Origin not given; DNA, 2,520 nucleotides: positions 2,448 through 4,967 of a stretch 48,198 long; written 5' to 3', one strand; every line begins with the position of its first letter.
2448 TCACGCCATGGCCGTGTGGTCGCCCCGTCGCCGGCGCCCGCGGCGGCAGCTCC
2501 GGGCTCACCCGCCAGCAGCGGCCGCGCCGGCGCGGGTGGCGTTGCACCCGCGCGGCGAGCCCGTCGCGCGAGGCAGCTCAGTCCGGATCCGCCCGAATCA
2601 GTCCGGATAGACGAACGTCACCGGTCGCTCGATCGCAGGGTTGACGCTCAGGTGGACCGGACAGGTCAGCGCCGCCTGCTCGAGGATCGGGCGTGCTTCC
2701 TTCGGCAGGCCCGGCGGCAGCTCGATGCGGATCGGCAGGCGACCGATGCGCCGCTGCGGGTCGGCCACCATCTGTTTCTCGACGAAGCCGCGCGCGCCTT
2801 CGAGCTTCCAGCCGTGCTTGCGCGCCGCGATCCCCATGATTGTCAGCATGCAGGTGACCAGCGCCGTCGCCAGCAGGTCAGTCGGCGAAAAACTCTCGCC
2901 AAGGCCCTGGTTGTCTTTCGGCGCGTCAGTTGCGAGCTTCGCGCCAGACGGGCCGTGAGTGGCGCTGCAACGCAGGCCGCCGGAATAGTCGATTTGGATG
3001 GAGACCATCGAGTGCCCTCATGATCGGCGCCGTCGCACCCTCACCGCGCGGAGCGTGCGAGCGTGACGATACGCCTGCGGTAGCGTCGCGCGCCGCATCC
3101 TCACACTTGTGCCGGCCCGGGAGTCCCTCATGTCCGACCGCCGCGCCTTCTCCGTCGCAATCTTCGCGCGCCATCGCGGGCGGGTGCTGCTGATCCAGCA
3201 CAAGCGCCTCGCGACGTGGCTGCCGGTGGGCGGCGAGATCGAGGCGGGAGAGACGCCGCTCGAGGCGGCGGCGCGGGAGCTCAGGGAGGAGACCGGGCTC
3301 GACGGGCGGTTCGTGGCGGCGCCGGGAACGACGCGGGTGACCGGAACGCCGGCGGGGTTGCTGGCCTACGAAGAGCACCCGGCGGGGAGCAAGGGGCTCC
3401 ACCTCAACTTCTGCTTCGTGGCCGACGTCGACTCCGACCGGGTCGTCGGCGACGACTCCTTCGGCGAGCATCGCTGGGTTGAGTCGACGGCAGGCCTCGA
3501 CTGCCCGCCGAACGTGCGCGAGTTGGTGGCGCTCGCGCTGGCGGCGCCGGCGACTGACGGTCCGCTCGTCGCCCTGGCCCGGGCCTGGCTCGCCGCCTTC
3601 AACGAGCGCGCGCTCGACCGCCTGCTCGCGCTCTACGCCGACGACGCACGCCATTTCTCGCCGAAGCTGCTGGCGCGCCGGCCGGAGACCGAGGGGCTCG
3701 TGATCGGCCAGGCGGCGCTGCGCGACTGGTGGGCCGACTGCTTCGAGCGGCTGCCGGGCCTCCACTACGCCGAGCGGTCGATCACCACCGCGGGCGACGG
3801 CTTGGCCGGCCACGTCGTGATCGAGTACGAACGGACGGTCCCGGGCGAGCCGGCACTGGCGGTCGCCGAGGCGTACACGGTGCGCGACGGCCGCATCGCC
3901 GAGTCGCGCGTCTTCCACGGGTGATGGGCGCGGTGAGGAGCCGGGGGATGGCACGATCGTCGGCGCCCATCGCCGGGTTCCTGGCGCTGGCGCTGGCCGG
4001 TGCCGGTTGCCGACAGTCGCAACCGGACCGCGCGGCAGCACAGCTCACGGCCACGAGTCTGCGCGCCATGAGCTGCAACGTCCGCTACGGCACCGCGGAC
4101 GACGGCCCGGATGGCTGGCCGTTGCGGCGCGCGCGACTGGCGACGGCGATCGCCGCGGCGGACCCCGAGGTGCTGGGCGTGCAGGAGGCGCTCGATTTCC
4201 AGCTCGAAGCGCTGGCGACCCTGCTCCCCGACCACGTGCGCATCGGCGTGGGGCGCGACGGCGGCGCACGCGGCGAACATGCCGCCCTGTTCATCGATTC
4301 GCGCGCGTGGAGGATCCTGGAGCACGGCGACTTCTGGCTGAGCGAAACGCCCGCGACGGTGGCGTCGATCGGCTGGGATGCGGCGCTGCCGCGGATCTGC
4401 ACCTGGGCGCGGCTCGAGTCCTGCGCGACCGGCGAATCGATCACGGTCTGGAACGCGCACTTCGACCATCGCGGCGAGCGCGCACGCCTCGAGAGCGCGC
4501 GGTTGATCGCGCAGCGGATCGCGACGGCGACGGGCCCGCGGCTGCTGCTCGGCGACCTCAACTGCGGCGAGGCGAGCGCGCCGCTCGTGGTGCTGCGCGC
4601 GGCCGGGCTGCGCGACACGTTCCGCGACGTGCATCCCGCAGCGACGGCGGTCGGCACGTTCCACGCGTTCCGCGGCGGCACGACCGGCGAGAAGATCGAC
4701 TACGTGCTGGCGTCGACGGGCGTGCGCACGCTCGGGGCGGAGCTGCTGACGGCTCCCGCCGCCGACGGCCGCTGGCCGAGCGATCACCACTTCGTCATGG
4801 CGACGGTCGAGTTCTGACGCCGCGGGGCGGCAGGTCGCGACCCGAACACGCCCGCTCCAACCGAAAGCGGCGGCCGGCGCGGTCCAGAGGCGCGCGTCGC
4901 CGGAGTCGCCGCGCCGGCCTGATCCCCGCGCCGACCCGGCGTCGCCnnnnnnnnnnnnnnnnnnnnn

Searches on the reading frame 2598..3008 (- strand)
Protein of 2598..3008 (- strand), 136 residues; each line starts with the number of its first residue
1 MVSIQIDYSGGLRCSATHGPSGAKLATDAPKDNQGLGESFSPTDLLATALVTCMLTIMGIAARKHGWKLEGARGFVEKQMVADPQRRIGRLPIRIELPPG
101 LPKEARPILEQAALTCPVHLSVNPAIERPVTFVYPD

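Call 84: search_protein_families(library=pfam, proteins=[window:2598-3008:-], max_evalue=0.0001)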
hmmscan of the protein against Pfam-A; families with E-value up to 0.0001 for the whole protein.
window:2598-3008:- (136 aa): 1 family
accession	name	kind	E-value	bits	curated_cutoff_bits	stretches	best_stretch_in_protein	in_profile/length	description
PF02566.24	OsmC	-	6e-13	49.5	27.5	1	37-126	3-95/100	OsmC-like protein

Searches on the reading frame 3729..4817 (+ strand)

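Call 77: search_protein_families(library=pfam, proteins=[window:3729-4817:+], max_evalue=0.00001)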
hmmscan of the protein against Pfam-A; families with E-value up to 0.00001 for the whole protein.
window:3729-4817:+ (362 aa): 1 family
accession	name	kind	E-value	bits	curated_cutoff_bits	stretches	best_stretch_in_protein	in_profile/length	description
PF03372.29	Exo_endo_phos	-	4.6e-18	66.2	24.5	1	114-353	1-225/225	Endonuclease/Exonuclease/phosphatase family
